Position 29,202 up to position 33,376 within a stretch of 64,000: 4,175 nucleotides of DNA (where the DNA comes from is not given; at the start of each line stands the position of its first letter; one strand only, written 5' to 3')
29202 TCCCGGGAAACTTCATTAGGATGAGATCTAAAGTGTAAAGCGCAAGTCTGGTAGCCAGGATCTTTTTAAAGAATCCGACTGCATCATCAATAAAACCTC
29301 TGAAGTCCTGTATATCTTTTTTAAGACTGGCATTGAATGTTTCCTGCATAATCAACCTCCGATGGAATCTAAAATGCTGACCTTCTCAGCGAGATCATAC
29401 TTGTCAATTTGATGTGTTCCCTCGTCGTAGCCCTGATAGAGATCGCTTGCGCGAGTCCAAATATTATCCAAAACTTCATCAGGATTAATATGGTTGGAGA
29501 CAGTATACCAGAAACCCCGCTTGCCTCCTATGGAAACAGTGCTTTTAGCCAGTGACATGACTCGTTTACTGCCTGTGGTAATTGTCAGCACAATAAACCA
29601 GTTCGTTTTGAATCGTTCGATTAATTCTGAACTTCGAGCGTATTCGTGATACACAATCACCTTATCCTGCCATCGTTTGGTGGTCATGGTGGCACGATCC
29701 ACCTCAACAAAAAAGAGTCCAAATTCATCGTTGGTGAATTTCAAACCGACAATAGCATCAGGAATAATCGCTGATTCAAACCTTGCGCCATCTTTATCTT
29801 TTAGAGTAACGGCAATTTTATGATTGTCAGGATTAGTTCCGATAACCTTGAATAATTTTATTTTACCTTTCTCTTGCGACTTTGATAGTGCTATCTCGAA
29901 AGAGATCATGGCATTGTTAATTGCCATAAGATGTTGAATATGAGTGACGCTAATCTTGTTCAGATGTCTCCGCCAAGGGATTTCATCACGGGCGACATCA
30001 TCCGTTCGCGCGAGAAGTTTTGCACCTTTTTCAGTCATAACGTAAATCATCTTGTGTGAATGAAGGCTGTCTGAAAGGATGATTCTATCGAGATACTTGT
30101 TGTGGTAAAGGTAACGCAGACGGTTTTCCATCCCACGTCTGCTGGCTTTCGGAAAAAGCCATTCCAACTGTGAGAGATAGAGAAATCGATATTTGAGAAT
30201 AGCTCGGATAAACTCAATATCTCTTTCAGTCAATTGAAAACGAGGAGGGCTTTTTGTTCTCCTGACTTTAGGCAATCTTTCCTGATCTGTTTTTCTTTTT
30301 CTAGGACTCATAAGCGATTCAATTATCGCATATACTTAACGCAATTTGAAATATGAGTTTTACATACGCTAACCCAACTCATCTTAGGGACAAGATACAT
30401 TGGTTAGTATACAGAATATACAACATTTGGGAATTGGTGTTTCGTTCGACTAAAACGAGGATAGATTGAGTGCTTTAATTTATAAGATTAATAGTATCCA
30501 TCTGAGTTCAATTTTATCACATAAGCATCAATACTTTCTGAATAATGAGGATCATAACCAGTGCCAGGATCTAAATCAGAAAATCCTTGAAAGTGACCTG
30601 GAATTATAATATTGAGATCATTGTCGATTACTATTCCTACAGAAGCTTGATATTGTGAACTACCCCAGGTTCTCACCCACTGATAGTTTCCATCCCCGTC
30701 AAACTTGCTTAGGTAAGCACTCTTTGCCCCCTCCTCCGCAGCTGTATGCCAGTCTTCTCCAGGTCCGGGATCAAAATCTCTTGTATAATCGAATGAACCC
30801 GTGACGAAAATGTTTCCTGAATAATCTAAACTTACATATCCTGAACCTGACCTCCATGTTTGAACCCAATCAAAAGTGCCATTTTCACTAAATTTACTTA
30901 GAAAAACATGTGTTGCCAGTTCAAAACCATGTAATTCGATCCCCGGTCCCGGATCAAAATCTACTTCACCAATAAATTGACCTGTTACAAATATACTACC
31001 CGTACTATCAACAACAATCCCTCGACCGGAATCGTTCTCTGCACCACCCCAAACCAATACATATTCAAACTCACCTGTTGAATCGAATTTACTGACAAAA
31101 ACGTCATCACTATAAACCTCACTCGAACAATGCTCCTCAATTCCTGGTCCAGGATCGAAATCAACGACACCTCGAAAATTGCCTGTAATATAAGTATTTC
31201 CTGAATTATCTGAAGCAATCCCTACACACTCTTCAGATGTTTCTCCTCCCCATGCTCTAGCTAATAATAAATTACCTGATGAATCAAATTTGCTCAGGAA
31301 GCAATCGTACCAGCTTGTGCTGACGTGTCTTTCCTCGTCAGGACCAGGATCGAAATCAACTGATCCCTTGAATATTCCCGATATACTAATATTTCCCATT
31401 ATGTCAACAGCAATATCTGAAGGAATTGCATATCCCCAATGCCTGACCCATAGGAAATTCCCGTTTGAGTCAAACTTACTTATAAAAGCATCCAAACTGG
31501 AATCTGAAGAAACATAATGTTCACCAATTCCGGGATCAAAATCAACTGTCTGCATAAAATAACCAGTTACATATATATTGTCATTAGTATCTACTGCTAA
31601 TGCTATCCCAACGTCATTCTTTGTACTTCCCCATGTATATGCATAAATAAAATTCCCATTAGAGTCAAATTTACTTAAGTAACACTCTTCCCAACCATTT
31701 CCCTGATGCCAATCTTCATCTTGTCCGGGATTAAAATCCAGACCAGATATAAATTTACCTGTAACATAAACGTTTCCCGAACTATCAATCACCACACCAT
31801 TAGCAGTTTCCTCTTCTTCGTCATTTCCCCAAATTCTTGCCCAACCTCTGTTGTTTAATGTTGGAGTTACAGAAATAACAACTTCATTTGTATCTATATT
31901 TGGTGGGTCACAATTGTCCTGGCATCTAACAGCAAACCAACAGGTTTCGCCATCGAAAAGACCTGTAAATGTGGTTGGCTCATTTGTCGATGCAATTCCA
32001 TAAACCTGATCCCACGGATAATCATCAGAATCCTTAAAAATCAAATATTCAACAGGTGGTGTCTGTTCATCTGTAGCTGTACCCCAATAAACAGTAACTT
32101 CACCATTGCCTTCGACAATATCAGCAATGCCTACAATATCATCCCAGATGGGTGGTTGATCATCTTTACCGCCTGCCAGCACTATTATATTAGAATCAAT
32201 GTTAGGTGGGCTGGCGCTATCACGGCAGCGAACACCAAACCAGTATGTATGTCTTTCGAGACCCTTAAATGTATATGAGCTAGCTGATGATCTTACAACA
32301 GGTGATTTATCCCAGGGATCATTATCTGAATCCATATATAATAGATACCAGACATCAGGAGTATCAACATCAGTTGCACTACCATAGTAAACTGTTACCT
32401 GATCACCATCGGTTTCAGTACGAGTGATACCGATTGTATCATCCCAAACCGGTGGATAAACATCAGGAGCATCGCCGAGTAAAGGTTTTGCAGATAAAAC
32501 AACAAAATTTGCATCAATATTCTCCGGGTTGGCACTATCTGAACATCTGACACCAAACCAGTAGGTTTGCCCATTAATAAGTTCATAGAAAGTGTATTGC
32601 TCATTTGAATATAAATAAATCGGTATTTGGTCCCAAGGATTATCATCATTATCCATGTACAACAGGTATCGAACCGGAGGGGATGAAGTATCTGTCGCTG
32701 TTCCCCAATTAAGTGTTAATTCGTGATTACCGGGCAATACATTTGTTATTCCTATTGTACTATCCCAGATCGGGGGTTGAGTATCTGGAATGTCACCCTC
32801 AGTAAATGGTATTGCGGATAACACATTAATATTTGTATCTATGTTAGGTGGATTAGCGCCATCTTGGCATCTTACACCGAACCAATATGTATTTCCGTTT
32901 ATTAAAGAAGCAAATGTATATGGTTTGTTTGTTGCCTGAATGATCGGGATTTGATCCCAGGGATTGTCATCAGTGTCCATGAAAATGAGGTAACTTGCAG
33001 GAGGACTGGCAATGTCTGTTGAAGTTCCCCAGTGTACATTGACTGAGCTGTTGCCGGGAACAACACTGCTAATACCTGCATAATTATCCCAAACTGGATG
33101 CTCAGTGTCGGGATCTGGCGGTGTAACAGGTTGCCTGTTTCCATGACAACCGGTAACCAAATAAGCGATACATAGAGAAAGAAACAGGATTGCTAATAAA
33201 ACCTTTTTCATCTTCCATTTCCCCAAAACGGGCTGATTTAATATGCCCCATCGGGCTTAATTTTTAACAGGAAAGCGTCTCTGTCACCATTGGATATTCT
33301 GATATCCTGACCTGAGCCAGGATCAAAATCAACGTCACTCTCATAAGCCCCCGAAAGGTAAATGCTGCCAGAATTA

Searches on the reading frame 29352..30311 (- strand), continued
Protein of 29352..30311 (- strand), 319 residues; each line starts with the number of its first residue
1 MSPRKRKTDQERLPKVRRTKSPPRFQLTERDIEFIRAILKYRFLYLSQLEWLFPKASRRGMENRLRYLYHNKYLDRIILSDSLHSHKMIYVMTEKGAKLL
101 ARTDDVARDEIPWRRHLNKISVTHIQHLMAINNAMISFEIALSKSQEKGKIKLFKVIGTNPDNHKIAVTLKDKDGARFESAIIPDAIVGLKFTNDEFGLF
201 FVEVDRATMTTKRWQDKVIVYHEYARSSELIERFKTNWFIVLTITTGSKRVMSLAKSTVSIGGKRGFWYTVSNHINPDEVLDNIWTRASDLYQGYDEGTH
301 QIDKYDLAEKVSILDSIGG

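Call 68: predict_structure(alignment_id=A3)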
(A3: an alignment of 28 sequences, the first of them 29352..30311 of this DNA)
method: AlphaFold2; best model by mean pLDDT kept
length: 319 residues; sequences in the alignment: 28
mean_pLDDT: 89.9   pTM: 0.87
mean pLDDT of the five models: 89.9, 89.0, 88.6, 88.1, 88.0
residues with pLDDT >= 90: 246; 70-90: 48; 50-70: 15; < 50: 10
segments of 3 or more residues with pLDDT < 50: 82-84
pLDDT, mean of each block of 10 residues (from residue 1): 49 82 91 96 94 94 94 87 65 95 95 74 90 98 96 94 90 92 96 94 94 94 93 92 97 95 91 97 96 84 96 80
secondary structure, 60 per line:
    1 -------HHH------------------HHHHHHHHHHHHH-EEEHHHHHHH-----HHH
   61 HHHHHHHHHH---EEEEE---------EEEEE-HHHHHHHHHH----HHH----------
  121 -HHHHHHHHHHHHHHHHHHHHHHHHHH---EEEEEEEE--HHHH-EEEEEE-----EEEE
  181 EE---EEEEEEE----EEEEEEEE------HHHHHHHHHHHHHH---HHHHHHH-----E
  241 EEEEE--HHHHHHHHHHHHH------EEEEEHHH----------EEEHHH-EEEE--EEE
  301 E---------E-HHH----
elements in order: H29-41 E43-45 H46-52 H58-70 E74-78 E88-92 H94-103 H122-147 E151-158 H161-164 E166-171 E177-182 E186-192 E197-204 H211-224 H228-234 E240-245 H248-260 E267-271 E285-287 E292-295 E298-301

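Call 70: fold_search(model_id=the predicted structure, library=pdb)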
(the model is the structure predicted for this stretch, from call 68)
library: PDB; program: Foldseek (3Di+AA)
matches with E <= 10: 918; with E <= 0.001: 0
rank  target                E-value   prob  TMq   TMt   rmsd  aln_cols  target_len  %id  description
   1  5hs7_B                2.6e-03  1.00  0.22  0.66   2.2        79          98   26  Reduced form of the transcriptional regulator YodB from B. subtilis (released 2016-08-17)
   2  6hiv_BN               2.7e-03  0.98  0.21  0.31  22.8       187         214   10  Cryo-EM structure of the Trypanosoma brucei mitochondrial ribosome - This entry contains the complete mitoribosome (released 2018-10-03)
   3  6hix_BN               2.9e-03  0.98  0.22  0.31  22.6       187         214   10  Cryo-EM structure of the Trypanosoma brucei mitochondrial ribosome - This entry contains the large mitoribosomal subu (released 2018-09-26)
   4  5hs7_A                3.3e-03  1.00  0.21  0.60   2.3        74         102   26  Reduced form of the transcriptional regulator YodB from B. subtilis (released 2016-08-17)
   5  5hli_A                4.9e-03  1.00  0.23  0.46  11.9       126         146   10  Structure of Disulfide formed AbfR (released 2017-01-25)
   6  8za5_B                6.2e-03  1.00  0.22  0.47  11.7       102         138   16  Crystal structure of HsmR (released 2025-10-29)
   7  7aih_Ap               6.6e-03  0.82  0.20  0.28  22.9       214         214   12  The Large subunit of the Kinetoplastid mitochondrial ribosome (released 2021-04-28)
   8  5z7b_B                7.4e-03  0.97  0.21  0.32  17.8       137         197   12  Crystal structure of the VanR transcription factor in complex with vanillate (released 2018-08-29)
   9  8za5_A                1.1e-02  1.00  0.22  0.48  11.8       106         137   16  Crystal structure of HsmR (released 2025-10-29)
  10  9iac_A                1.2e-02  0.89  0.22  0.25   7.0       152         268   10  Structure of the Argonaute-associated Cas4 family protein 1 (ACE1) from Microcystis aeruginosa (MaACE1) (released 2025-04-23)
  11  4cei_B                1.3e-02  0.44  0.21  0.08  15.3       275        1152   13  Crystal structure of ADPNP-bound AddAB with a forked DNA substrate (released 2014-03-12)
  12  4cej_B                1.3e-02  0.41  0.20  0.08  14.4       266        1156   14  Crystal structure of AddAB-DNA-ADPNP complex at 3 Angstrom resolution (released 2014-03-12)
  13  4ceh_B                1.4e-02  0.60  0.23  0.09  13.9       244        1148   15  Crystal structure of AddAB with a forked DNA substrate (released 2014-03-12)
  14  3u1d_A                1.6e-02  1.00  0.22  0.42   7.1       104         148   14  The structure of a protein with a GntR superfamily winged-helix-turn-helix domain from Halomicrobium mukohataei. (released 2011-12-07)
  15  3v1z_A                1.6e-02  0.85  0.30  0.32  12.7       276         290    9  Crystal structure of Type IIF restriction endonuclease Bse634I with cognate DNA (released 2012-04-25)
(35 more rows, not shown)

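Call 84: find_related_loci(query=A3, collection=metagenome_contigs, flank=7000)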
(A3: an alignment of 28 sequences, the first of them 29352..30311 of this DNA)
Query A3 (319 aa) in metagenome_contigs; peptide patterns used: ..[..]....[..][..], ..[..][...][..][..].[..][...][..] (x = any residue, [..] = any of these).
176 stretches matched a pattern; 70 encode a relative of the query (tblastn E <= 1e-3); 70 distinct loci.
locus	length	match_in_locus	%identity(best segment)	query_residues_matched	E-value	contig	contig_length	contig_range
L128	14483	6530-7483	63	1-319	2e-137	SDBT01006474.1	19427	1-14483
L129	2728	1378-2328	60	3-319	8e-144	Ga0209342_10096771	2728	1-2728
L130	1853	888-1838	60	3-319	4e-147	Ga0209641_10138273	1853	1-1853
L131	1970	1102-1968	66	1-290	2e-146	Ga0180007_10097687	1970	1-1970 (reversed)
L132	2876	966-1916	59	3-319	4e-141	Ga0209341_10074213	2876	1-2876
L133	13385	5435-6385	59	3-319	2e-134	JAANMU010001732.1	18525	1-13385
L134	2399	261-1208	59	1-317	9e-142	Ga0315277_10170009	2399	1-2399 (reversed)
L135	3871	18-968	59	3-319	1e-136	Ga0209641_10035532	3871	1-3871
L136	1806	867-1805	58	1-314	3e-140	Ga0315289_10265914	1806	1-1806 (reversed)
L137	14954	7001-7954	59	1-319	5e-130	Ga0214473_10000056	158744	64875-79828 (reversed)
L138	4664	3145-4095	57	1-319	3e-131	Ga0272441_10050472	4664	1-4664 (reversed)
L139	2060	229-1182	54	1-319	7e-134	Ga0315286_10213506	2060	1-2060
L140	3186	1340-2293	55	1-319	9e-129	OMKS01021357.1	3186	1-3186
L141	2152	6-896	54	22-319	8e-124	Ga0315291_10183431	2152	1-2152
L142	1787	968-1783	59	1-273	6e-120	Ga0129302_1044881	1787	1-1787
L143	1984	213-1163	48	1-317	2e-118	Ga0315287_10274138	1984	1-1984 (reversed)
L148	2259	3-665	45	97-317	3e-69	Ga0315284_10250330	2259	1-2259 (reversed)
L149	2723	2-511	56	148-317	7e-64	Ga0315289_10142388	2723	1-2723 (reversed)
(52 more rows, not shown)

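Call 97: search_protein_families(library=padloc, proteins=[L135:1625-3187:+, L137:8296-9642:+, L140:2640-3185:+, L148:1065-2258:+, L149:918-2465:+, L143:1664-1972:+, L086:4785-6377:+], max_evalue=0.00001)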
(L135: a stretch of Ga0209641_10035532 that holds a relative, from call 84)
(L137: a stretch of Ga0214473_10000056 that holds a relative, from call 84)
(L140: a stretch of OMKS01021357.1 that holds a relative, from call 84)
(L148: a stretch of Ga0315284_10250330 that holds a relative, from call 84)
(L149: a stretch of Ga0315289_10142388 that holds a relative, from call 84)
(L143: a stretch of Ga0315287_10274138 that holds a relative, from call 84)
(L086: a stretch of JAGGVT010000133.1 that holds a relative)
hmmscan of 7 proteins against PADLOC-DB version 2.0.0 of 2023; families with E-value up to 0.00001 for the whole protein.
L135:1625-3187:+ (520 aa): 0 families

L137:8296-9642:+ (448 aa): 0 families

L140:2640-3185:+ (182 aa): 6 families
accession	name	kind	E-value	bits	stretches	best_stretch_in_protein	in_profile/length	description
PDLC03224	MTase_II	-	7e-45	151.8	1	10-180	19-188/481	Type II methyltransferase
PDLC03350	MTase_II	-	1.2e-07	29.4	1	70-143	238-311/312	Type II methyltransferase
PDLC03249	MTase_II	-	4.1e-07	27.2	1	56-128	100-181/541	Type II methyltransferase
PDLC03283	MTase_II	-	5.5e-07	27.2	1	68-141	212-286/352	Type II methyltransferase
PDLC03353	MTase_II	-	6.1e-07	27.2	1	72-129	195-252/260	Type II methyltransferase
PDLC03306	MTase_II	-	8.8e-06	22.9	0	50-128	20-96/422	Type II methyltransferase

L148:1065-2258:+ (398 aa): 0 families

L149:918-2465:+ (515 aa): 0 families

L143:1664-1972:+ (102 aa): 0 families

L086:4785-6377:+ (530 aa): 27 families (the best 25 are shown)
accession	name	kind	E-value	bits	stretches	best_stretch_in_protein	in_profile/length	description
PDLC03019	MTase_I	-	2.1e-235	782.2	1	14-527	4-503/932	Type I methyltransferase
PDLC03035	MTase_I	-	3.2e-129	430.4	2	15-438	7-436/653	Type I methyltransferase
PDLC03240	MTase_II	-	9.3e-116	385.6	1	14-524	4-508/511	Type II methyltransferase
PDLC03031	MTase_I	-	1.9e-81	272.5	1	18-434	8-457/834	Type I methyltransferase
PDLC03022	MTase_I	-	3.7e-76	255.1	1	16-433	4-446/857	Type I methyltransferase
PDLC03027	MTase_I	-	1.2e-67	227.2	1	15-434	5-410/810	Type I methyltransferase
PDLC03039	MTase_I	-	6.7e-60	201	1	17-433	6-421/708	Type I methyltransferase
PDLC03038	MTase_I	-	2.3e-59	199.1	1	17-438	8-428/896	Type I methyltransferase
PDLC03028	MTase_I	-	8.1e-59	197.7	1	18-516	729-1223/1236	Type I methyltransferase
PDLC03029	MTase_I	-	1.4e-48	163.9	1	136-433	133-451/661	Type I methyltransferase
PDLC04134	mad2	-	7.1e-48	161.6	1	6-436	129-490/492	mads_2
PDLC03032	MTase_I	-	1.8e-47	160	1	15-428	5-406/1001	Type I methyltransferase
PDLC03020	MTase_I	-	2.4e-41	140.2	1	136-372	142-392/410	Type I methyltransferase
PDLC03021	MTase_I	-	3.3e-41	139.6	1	45-520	33-490/491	Type I methyltransferase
PDLC03026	MTase_I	-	1.2e-36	124.9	1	18-439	6-407/487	Type I methyltransferase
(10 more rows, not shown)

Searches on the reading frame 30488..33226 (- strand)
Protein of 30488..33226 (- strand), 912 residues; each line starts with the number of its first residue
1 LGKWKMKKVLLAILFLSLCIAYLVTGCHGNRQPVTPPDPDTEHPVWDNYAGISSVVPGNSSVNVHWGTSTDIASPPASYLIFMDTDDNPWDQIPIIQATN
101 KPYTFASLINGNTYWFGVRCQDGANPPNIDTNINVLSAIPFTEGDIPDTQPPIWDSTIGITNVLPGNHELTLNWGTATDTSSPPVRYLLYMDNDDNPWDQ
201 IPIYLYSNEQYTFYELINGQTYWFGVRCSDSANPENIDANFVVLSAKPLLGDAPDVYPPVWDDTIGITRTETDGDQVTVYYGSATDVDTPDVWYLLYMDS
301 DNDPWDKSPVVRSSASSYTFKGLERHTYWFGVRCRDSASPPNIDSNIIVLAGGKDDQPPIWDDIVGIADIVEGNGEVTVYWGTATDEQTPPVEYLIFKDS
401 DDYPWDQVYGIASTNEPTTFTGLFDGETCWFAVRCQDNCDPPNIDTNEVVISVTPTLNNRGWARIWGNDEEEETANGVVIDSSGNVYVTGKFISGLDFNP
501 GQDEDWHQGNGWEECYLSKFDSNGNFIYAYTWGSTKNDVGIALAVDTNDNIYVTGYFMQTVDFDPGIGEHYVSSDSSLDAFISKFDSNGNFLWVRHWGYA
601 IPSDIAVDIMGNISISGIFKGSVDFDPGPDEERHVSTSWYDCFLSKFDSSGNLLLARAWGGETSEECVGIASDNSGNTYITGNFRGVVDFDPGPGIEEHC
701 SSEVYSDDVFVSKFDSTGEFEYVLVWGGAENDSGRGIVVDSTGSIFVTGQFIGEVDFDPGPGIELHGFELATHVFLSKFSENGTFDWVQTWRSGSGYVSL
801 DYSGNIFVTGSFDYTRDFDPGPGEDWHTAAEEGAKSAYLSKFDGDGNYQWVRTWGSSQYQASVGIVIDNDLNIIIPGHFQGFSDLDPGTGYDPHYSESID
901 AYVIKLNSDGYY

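Call 83: search_protein_families(library=pfam, proteins=[window:30488-33226:-], max_evalue=0.01)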
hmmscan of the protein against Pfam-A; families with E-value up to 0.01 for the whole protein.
window:30488-33226:- (912 aa): 1 family
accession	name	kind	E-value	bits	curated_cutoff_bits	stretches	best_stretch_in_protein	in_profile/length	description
PF06739.17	SBBP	-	1.4e-12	47.7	20.5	3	474-491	14-31/38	Beta-propeller repeat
